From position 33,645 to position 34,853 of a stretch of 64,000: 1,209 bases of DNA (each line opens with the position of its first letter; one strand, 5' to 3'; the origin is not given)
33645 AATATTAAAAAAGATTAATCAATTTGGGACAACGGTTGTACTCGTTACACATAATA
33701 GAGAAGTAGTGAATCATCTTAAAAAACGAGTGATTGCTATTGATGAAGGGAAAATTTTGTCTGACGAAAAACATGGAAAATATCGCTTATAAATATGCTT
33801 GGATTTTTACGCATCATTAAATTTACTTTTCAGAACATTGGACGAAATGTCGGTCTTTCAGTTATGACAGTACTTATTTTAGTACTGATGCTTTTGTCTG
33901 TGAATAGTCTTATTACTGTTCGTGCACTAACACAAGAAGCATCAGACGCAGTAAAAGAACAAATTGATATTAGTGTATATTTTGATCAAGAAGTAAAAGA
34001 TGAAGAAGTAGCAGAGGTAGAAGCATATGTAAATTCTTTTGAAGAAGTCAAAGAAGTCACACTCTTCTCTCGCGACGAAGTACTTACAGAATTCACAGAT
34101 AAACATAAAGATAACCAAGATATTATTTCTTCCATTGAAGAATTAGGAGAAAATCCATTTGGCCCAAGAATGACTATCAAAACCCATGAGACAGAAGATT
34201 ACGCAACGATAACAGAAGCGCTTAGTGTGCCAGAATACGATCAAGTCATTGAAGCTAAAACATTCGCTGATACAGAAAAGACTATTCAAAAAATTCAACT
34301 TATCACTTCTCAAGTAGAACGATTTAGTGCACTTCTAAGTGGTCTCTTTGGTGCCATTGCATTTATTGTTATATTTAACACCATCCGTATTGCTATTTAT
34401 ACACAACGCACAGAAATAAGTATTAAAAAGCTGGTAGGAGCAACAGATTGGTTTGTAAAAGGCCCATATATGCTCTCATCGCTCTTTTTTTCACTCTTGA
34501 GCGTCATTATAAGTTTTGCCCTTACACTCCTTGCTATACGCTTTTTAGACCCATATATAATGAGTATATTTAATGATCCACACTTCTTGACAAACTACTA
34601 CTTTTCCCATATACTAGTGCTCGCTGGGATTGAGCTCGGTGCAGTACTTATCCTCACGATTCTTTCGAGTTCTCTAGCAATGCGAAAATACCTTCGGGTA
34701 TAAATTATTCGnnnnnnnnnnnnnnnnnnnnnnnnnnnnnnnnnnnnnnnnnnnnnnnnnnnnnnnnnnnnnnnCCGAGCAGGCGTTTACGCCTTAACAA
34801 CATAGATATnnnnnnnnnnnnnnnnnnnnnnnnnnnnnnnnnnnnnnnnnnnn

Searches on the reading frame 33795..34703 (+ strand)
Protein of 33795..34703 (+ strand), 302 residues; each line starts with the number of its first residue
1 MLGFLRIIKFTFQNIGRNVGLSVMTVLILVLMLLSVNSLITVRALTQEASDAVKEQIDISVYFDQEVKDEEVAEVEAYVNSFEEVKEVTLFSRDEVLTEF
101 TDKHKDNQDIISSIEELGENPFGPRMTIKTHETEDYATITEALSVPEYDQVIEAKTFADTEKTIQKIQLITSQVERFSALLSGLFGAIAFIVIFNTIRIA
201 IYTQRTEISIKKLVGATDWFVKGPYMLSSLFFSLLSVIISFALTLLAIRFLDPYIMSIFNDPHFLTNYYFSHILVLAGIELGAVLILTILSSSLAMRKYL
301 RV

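Call 31: find_encoding_contigs(protein=window:33795-34703:+, flank=10000, max_places=1)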
Protein window:33795-34703:+ (302 aa): 23 contigs read that carry it; 1 place shown.
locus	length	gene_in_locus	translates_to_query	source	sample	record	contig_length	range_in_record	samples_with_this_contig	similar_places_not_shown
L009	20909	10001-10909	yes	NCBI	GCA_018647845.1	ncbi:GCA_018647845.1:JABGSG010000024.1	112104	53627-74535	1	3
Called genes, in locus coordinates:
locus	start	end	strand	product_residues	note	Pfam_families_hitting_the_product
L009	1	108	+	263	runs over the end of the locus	-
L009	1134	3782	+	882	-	PF00690:Cation_ATPase_N, PF00122:E1-E2_ATPase, PF00702:Hydrolase, PF13246:Cation_ATPase, PF08282:Hydrolase_3 (faint), PF00689:Cation_ATPase_C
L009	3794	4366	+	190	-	PF01997:Translin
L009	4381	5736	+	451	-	PF08245:Mur_ligase_M, PF02875:Mur_ligase_C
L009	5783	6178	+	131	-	PF04977:DivIC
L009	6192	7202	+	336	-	PF13624:SurA_N_3 (weak), PF13623:SurA_N_2 (weak), PF13616:Rotamase_3, PF00639:Rotamase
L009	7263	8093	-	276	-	-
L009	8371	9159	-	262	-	-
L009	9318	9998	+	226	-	PF02463:SMC_N (faint), PF00005:ABC_tran, PF13401:AAA_22 (faint), PF13304:AAA_21 (faint)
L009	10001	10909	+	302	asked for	PF18075:FtsX_ECD, PF02687:FtsX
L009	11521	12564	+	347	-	PF04055:Radical_SAM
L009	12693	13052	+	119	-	-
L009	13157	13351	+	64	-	-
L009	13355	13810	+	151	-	PF00293:NUDIX, PF14815:NUDIX_4 (weak)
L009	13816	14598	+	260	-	PF00459:Inositol_P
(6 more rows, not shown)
